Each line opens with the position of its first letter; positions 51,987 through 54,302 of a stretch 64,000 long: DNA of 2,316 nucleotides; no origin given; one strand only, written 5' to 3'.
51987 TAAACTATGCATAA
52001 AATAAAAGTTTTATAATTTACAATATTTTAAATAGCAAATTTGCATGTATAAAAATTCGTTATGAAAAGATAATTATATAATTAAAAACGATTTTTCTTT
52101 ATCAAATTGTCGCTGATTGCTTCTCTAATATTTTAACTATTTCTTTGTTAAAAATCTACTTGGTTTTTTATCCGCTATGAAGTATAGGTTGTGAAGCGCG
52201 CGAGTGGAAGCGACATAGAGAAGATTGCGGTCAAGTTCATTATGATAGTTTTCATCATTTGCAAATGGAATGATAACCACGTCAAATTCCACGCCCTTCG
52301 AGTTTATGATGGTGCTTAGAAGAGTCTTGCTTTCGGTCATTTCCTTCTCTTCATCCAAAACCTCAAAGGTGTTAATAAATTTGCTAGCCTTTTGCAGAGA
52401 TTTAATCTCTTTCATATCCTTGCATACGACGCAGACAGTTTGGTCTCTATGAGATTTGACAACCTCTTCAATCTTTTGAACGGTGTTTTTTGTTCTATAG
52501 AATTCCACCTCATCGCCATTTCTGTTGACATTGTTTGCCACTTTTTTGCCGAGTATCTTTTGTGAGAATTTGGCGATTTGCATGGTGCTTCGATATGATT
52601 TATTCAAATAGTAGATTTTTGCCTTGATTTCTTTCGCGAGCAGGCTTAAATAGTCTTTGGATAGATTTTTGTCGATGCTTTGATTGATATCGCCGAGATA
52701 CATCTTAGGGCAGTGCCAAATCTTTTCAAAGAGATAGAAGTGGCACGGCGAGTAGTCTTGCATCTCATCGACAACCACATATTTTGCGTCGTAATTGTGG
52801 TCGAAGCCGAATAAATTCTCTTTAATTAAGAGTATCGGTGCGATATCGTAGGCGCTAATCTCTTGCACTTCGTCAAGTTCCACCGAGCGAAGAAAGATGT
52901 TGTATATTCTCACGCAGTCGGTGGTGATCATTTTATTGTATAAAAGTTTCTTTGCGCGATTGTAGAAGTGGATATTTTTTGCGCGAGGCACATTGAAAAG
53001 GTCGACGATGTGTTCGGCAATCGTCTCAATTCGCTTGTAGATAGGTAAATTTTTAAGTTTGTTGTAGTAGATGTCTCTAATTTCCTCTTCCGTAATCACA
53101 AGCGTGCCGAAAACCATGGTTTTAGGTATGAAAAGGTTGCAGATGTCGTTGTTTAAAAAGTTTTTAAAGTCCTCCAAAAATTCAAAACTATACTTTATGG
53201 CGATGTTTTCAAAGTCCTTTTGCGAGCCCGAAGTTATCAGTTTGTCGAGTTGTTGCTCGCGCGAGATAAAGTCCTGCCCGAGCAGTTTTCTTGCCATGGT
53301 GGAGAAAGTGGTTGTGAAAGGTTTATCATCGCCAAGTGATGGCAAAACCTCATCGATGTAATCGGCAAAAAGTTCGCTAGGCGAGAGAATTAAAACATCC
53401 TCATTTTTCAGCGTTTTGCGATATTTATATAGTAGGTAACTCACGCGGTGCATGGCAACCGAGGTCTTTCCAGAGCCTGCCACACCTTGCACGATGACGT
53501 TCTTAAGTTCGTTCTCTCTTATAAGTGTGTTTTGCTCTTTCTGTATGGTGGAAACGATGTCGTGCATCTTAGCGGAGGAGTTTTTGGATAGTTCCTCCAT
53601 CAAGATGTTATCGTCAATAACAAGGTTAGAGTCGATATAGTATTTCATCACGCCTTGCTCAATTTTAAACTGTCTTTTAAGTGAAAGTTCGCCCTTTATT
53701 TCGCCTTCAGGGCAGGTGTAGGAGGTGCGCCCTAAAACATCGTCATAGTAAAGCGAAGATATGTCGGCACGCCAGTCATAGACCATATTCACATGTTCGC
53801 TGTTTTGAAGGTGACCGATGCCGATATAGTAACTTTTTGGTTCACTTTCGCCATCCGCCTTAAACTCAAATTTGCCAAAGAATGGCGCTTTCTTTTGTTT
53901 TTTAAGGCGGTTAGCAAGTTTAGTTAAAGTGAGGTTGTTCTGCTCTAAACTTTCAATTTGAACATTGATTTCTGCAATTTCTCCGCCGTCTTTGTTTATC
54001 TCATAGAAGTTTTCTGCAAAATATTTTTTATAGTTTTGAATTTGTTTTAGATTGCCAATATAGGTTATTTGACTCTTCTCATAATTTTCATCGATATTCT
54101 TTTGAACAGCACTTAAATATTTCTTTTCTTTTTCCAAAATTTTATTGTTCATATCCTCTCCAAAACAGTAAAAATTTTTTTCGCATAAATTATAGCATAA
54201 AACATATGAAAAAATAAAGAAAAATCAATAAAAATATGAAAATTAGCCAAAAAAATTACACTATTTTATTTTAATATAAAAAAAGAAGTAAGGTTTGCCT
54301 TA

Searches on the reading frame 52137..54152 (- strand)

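Call 70: search_protein_families(library=pfam, proteins=[window:52137-54152:-])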
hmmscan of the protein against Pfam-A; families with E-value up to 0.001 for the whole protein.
window:52137-54152:- (671 aa): 6 families
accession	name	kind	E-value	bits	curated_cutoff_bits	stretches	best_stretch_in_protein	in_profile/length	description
PF01443.25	Viral_helicase1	-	1.6e-11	44.9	21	1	455-659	59-227/228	Viral superfamily 1 RNA helicase core domain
PF00580.27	UvrD-helicase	-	2.1e-11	44.5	23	1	205-493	3-252/271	UvrD/REP helicase N-terminal domain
PF13538.12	UvrD_C_2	-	2.7e-10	40.4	27.4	1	612-659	4-52/52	UvrD-like helicase C-terminal domain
PF13361.12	UvrD_C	-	1.9e-09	37.9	25.6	1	600-661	277-348/350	UvrD-like helicase C-terminal domain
PF13245.12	AAA_19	-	1.9e-08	35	25.1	1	214-493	9-130/134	AAA domain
PF00270.35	DEAD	-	3.2e-05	24.2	26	1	203-275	3-70/167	DEAD/DEAH box helicase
